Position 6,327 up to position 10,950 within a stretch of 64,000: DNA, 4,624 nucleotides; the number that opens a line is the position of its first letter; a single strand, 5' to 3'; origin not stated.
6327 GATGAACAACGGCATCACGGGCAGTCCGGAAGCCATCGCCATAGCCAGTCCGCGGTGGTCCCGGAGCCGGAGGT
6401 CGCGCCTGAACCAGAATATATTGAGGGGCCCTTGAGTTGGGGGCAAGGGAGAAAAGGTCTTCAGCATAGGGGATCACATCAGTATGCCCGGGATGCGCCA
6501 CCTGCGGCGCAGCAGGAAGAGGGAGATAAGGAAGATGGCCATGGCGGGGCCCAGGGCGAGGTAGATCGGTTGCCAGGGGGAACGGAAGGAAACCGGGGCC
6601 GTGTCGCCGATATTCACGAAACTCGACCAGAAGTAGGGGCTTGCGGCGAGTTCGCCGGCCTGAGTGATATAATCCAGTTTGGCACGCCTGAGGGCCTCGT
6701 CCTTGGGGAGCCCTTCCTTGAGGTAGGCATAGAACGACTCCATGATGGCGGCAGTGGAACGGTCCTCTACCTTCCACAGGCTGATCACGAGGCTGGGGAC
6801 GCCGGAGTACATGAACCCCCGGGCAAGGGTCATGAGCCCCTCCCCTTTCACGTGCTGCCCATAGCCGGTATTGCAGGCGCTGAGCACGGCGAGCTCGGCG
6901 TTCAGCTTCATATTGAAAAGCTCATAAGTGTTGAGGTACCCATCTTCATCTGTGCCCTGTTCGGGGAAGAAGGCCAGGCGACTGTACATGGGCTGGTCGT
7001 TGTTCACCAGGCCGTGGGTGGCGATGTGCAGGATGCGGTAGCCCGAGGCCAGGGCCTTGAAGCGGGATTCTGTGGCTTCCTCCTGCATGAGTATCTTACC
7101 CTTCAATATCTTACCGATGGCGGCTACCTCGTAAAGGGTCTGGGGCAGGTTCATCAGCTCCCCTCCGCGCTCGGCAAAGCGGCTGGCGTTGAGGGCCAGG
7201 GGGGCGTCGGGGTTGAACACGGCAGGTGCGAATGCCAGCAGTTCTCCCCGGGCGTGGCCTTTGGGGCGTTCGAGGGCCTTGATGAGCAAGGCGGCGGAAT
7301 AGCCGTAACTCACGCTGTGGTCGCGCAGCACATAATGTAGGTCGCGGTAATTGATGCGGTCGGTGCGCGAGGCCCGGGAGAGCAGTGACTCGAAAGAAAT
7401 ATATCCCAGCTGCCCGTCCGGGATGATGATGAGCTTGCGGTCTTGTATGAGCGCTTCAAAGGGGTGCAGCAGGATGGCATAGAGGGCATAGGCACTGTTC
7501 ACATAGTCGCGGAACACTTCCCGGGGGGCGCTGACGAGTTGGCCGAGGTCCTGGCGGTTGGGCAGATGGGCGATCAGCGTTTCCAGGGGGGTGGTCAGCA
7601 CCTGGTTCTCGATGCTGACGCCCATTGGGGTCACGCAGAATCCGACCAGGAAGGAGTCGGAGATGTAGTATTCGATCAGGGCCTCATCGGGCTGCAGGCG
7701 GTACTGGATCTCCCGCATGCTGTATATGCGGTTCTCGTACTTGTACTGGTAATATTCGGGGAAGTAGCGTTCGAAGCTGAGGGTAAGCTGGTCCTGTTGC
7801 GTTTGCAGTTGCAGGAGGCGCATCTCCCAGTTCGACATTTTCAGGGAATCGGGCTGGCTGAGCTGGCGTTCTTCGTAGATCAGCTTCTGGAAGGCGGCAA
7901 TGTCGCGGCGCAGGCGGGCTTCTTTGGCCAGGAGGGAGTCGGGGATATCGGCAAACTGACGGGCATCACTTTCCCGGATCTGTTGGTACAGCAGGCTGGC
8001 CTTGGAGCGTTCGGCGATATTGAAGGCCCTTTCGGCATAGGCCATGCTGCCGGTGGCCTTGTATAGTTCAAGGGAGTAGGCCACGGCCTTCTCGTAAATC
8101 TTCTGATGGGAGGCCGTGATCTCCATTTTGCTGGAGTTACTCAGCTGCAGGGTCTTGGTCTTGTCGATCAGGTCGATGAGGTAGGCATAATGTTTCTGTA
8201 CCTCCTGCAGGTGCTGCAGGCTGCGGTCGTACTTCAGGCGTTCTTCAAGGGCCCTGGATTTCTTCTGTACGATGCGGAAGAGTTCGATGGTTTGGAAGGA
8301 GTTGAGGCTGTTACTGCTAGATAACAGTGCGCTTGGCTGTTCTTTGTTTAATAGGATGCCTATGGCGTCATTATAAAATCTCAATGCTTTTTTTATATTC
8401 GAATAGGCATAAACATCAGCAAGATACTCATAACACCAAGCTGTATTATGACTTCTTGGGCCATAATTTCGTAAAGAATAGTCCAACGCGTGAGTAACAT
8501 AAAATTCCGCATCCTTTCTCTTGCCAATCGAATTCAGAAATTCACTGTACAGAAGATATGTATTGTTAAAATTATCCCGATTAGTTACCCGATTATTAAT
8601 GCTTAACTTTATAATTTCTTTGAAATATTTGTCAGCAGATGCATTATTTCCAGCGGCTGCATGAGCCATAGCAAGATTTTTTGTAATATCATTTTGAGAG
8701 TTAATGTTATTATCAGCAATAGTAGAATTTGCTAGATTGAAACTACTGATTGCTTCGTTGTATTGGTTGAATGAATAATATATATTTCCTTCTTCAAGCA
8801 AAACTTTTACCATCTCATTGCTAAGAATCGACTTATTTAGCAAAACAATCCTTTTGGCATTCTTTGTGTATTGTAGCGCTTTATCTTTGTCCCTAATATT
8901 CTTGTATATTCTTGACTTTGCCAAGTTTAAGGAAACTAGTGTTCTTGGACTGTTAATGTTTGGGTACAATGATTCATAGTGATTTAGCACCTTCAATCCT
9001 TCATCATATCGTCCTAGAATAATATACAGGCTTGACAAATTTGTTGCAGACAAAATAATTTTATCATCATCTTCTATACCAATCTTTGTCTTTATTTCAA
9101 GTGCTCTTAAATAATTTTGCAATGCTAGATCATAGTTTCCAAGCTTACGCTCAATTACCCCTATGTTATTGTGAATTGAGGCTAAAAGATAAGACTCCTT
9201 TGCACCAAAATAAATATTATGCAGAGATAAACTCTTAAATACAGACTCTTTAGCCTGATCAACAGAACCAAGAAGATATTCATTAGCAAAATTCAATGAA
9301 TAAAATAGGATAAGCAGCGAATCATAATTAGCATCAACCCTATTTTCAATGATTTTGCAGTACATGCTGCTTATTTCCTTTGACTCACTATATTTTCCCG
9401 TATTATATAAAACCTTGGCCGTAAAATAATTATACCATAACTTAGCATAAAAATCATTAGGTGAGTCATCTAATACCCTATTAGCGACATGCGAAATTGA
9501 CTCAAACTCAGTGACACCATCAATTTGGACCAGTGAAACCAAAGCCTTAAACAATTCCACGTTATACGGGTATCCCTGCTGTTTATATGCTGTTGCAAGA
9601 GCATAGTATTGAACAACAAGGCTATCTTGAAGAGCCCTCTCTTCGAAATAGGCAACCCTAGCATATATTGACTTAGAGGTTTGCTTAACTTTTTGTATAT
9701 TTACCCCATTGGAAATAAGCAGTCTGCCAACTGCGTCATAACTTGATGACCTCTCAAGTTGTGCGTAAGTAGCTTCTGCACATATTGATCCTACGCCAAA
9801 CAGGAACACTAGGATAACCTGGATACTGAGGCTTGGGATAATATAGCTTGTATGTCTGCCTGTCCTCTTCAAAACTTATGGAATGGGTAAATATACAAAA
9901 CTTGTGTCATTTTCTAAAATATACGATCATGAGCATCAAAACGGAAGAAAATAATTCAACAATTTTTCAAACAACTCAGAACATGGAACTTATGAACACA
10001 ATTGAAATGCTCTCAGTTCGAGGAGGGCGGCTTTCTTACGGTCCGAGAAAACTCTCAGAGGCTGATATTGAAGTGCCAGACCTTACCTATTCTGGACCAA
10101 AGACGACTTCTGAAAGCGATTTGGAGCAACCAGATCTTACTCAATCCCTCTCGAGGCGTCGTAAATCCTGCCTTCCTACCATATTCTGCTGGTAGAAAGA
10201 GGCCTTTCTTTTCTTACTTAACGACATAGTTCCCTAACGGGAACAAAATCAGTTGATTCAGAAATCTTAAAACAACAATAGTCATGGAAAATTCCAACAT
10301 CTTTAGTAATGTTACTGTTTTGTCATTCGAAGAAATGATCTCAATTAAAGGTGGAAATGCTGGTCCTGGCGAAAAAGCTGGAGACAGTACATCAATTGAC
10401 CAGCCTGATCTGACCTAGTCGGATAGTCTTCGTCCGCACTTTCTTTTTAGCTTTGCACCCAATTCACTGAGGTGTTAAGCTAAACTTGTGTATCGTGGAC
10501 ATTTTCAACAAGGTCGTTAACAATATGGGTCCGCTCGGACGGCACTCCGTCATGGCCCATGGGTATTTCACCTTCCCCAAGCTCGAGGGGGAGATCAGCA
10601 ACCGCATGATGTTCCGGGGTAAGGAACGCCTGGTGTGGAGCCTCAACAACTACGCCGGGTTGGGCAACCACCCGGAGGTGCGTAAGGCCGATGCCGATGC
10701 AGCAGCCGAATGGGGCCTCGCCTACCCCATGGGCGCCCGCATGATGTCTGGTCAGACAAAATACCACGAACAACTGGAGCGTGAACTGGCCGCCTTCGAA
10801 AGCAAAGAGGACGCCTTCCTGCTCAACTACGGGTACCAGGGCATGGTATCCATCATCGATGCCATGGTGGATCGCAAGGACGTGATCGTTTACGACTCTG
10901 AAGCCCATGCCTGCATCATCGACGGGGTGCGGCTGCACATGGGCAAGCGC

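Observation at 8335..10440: Abrupt GC break inside one intact ORF: the TPR half of the CHAT protease gene and the peptide genes form a low-GC cassette of about 2.1 kb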

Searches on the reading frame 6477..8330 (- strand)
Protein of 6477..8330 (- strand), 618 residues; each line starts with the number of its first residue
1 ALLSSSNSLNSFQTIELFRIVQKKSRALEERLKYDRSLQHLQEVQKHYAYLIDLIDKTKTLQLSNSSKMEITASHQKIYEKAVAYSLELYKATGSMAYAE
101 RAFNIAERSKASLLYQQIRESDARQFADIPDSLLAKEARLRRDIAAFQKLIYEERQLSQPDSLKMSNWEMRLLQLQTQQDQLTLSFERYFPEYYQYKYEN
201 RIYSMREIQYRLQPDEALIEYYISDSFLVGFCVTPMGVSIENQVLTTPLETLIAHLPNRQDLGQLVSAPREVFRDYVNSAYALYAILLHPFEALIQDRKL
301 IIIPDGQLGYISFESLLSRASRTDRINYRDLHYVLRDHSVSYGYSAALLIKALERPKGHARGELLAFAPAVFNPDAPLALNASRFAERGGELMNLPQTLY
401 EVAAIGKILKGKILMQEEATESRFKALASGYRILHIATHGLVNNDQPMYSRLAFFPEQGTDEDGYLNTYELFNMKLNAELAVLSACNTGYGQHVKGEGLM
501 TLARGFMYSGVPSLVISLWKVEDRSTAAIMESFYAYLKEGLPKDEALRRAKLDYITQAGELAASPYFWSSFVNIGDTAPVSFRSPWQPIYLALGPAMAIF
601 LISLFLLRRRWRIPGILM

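Call 12: find_homologous_proteins(query=window:6477-8330:-)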
Query window:6477-8330:- (618 aa): 705 proteins with E <= 0.001 among 8000 candidates; the best 120 are listed.
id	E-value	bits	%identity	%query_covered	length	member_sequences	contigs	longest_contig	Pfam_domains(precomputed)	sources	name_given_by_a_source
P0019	0.0e+0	1362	100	100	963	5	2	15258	PF13414.13,PF00515.35,PF13424.13,PF12770.13,PF13181.13,PF07719.24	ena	-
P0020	1.2e-241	822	78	74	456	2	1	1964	PF12770.13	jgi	jgi:CHAT domain-containing protein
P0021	2.8e-153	530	44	97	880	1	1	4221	PF13431.13,PF00515.35,PF13424.13,PF13176.13,PF24885.2,PF12770.13,PF13181.13,PF07719.24,PF13374.13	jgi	jgi:CHAT domain-containing protein/tetratricopeptide (TPR) repeat protein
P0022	2.0e-149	517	44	91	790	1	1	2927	PF00515.35,PF13424.13,PF13176.13,PF12770.13,PF13181.13,PF07719.24,PF13374.13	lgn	-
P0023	5.6e-148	512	41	93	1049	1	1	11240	PF13414.13,PF13176.13,PF24885.2,PF13428.13,PF12770.13,PF13374.13,PF17874.8,PF00515.35,PF13424.13,PF21033.5,PF14938.13,PF13432.13,PF13181.13,PF07719.24,PF13174.13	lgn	-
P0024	8.7e-148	512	42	97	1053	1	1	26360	PF10602.16,PF13431.13,PF13414.13,PF13176.13,PF24885.2,PF13428.13,PF12770.13,PF13374.13,PF26725.1,PF17874.8,PF00515.35,PF04212.25,PF13424.13,PF21033.5,PF14938.13,PF13432.13,PF13181.13,PF07719.24,PF13174.13,PF20308.5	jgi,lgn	jgi:CHAT domain-containing protein/tetratricopeptide (TPR) repeat protein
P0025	3.2e-140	487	42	93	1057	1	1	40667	PF10602.16,PF13414.13,PF13176.13,PF13428.13,PF12770.13,PF13374.13,PF17874.8,PF00515.35,PF04212.25,PF13424.13,PF14938.13,PF13432.13,PF13181.13,PF07719.24,PF13174.13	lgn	-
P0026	1.2e-130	455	44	87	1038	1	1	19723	PF10602.16,PF13414.13,PF13176.13,PF13428.13,PF12770.13,PF13374.13,PF14559.13,PF17874.8,PF00515.35,PF13424.13,PF13432.13,PF13181.13,PF07719.24,PF13174.13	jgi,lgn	jgi:CHAT domain-containing protein/uncharacterized protein HemY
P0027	7.5e-128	446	42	92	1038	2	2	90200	PF10602.16,PF13176.13,PF24885.2,PF13428.13,PF12770.13,PF13374.13,PF17874.8,PF00515.35,PF13424.13,PF14938.13,PF13432.13,PF13181.13,PF07719.24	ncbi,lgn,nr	ncbi:MAG: CHAT domain-containing protein [Bacteroidales bacterium]|nr:CHAT domain-containing protein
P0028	1.4e-127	445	41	91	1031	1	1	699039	PF13431.13,PF17874.8,PF00515.35,PF13424.13,PF13176.13,PF12770.13,PF13181.13,PF07719.24,PF13374.13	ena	-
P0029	2.9e-126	441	39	93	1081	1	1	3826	PF13431.13,PF13176.13,PF24885.2,PF13428.13,PF12770.13,PF13374.13,PF17874.8,PF00515.35,PF13424.13,PF13432.13,PF13181.13,PF07719.24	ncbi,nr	ncbi:MAG: CHAT domain-containing protein, partial [Lentimicrobium sp.]|nr:CHAT domain-containing pro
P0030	9.1e-126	439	37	96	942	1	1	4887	PF00515.35,PF13424.13,PF13176.13,PF24885.2,PF12770.13,PF13181.13,PF07719.24,PF13374.13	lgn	-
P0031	3.2e-125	437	42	91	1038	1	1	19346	PF17874.8,PF00515.35,PF13424.13,PF13176.13,PF24885.2,PF13428.13,PF12770.13,PF13181.13,PF07719.24,PF13374.13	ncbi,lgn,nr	ncbi:MAG: CHAT domain-containing protein [Bacteroidota bacterium]|nr:CHAT domain-containing protein 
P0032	4.3e-125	437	39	93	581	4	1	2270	PF12770.13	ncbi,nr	ncbi:MAG: CHAT domain-containing protein, partial [Bacteroidales bacterium]|nr:CHAT domain-containin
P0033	5.1e-123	430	42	87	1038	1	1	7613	PF10602.16,PF13414.13,PF13176.13,PF13428.13,PF12770.13,PF13374.13,PF17874.8,PF00515.35,PF13424.13,PF21033.5,PF14938.13,PF13432.13,PF13181.13,PF07719.24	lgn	-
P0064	1.4e-109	386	36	94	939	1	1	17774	PF17874.8,PF00515.35,PF13424.13,PF13176.13,PF24885.2,PF12770.13,PF13181.13,PF07719.24,PF13374.13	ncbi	-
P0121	1.5e-99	353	39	86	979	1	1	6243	PF17874.8,PF00515.35,PF13424.13,PF28559.1,PF13176.13,PF24885.2,PF13432.13,PF12770.13,PF13181.13,PF07719.24,PF13374.13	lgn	-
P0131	2.3e-97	345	35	93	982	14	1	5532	PF00515.35,PF13424.13,PF12770.13,PF07719.24,PF13374.13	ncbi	ncbi:MAG: hypothetical protein RIR11_3420 [Bacteroidota bacterium]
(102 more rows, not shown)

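Call 15: find_encoding_contigs(protein=P0019, flank=10000, max_places=6)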
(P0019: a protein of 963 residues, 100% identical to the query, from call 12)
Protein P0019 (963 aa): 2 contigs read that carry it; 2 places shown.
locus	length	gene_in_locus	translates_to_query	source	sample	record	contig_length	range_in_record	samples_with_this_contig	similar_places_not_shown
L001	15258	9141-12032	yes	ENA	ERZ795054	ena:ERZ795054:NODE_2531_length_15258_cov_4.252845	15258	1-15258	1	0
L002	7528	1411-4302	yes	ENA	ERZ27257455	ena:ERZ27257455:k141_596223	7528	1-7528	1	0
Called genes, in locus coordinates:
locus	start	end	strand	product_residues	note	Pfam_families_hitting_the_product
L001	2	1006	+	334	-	PF00496:SBP_bac_5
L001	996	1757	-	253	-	PF23023:Anti-Pycsar_Apyc1, PF00753:Lactamase_B, PF12706:Lactamase_B_2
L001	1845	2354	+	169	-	PF21857:DUF6913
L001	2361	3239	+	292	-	PF00701:DHDPS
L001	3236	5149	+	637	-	PF00246:Peptidase_M14, PF13620:CarboxypepD_reg, PF13715:CarbopepD_reg_2 (faint)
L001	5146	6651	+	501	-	PF00246:Peptidase_M14, PF13620:CarboxypepD_reg (weak)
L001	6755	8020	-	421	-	PF00155:Aminotran_1_2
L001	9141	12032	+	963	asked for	PF13424:TPR_12, PF00515:TPR_1 (weak), PF07719:TPR_2 (faint), PF13181:TPR_8 (faint), PF13414:TPR_11 (faint), PF13424:TPR_12 (weak), PF12770:CHAT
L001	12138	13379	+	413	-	PF00875:DNA_photolyase, PF03441:FAD_binding_7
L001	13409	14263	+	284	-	PF13428:TPR_14 (faint), PF00515:TPR_1 (faint), PF14559:TPR_19 (faint), PF12895:ANAPC3 (faint), PF13432:TPR_16 (faint), PF13525:YfiO, PF07719:TPR_2 (faint), PF13174:TPR_6 (faint), +1 more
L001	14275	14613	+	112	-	PF01192:RNA_pol_Rpb6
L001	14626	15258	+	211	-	PF02441:Flavoprotein, PF04127:DFP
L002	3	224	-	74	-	?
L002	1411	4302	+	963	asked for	PF13424:TPR_12, PF00515:TPR_1 (weak), PF07719:TPR_2 (faint), PF13181:TPR_8 (faint), PF13414:TPR_11 (faint), PF13424:TPR_12 (weak), PF12770:CHAT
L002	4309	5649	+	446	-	PF00875:DNA_photolyase, PF03441:FAD_binding_7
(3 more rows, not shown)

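Call 17: find_encoding_contigs(protein=P0020, flank=10000, max_places=4)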
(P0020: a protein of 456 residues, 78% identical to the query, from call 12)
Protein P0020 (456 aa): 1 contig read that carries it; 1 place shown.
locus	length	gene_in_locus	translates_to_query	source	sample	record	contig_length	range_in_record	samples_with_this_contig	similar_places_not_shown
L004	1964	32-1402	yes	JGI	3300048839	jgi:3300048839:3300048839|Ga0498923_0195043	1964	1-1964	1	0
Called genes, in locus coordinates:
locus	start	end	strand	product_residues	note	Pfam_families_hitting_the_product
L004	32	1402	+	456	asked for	PF12770:CHAT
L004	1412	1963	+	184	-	?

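Call 43: find_encoding_contigs(protein=P0121, flank=4000, max_places=1)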
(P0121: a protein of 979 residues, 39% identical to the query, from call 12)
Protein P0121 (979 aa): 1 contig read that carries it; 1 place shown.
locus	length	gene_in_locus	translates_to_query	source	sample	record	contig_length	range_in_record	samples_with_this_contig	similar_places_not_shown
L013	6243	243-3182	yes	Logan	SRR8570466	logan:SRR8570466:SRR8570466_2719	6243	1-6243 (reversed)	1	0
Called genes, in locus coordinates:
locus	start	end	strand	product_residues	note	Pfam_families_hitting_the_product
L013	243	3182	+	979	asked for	PF13432:TPR_16 (faint), PF07719:TPR_2 (faint), PF13181:TPR_8 (faint), PF13374:TPR_10 (faint), PF13424:TPR_12, PF00515:TPR_1 (weak), PF13424:TPR_12, PF12770:CHAT, +4 more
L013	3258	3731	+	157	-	-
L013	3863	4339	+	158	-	-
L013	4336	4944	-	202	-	-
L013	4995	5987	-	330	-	PF01300:Sua5_yciO_yrdC, PF03481:Sua5_C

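Call 44: find_encoding_contigs(protein=P0131, flank=4000, max_places=1)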
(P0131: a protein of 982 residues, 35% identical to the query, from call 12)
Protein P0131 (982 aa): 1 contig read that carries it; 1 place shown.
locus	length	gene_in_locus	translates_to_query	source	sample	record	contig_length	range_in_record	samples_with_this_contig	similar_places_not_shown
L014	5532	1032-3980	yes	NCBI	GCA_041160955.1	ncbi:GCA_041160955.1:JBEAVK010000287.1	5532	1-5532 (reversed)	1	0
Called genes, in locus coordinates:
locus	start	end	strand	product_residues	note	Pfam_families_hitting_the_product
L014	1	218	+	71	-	?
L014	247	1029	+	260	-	PF13174:TPR_6 (faint), PF07719:TPR_2 (faint), PF13432:TPR_16 (weak), PF14559:TPR_19 (weak)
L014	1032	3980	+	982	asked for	PF13374:TPR_10 (faint), PF07719:TPR_2 (faint), PF00515:TPR_1 (faint), PF13424:TPR_12, PF12770:CHAT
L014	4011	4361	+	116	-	-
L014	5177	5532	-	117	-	?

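Call 45: find_encoding_contigs(protein=P0064, flank=4000, max_places=1)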
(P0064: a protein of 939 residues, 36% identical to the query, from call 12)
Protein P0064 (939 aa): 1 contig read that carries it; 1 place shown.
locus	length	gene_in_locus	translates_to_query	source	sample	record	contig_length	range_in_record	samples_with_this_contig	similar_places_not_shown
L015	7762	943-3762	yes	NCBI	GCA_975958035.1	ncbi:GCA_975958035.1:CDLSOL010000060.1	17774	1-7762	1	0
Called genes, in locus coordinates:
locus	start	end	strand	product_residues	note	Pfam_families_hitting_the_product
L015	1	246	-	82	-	?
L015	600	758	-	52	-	-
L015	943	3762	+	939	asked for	PF00515:TPR_1 (faint), PF07719:TPR_2 (faint), PF13176:TPR_7 (faint), PF17874:TPR_MalT, PF13424:TPR_12, PF24885:TPR_NPHP3 (weak), PF13424:TPR_12, PF12770:CHAT, +2 more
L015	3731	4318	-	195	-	PF04542:Sigma70_r2 (weak)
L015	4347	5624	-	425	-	PF16217:M64_N, PF09471:Peptidase_M64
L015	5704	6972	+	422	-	PF00924:MS_channel_2nd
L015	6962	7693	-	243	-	PF08032:SpoU_sub_bind, PF00588:SpoU_methylase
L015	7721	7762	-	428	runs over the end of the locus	PF20094:GWxTD_dom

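Call 99: list_cluster_members(proteins=[P0019, P0289])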
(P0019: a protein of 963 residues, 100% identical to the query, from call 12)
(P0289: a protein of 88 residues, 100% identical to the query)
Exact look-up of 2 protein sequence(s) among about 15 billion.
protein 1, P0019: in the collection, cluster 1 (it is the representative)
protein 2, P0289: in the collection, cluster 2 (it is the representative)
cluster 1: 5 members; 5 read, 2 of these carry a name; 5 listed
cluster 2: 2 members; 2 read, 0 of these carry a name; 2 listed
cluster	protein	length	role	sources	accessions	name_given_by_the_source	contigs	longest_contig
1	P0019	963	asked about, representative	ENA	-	-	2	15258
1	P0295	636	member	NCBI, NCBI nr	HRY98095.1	MAG TPA: CHAT domain-containing protein [Bacteroidales bacterium] | CHAT domain-containing protein [Bacteroidales bacterium]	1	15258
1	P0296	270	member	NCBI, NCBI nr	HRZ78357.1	MAG TPA: CHAT domain-containing protein, partial [Bacteroidales bacterium] | CHAT domain-containing protein [Bacteroidales bacterium]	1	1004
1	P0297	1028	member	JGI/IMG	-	-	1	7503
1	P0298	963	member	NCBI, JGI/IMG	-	-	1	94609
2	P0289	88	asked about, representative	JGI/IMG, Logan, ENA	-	-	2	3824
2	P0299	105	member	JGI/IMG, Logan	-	-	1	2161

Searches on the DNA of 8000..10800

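Call 88: search_rna_families(source=window, start=8000, end=10800, threshold=evalue, max_evalue=0.1)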
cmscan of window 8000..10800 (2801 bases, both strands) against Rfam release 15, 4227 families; matches with E-value up to 0.1: 1.
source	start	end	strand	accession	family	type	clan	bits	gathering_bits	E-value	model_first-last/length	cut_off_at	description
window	8058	8146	-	RF01962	RMST_1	Gene; lncRNA;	-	20.5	40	0.095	1-61/61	no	Rhabdomyosarcoma 2 associated transcript conserved region 1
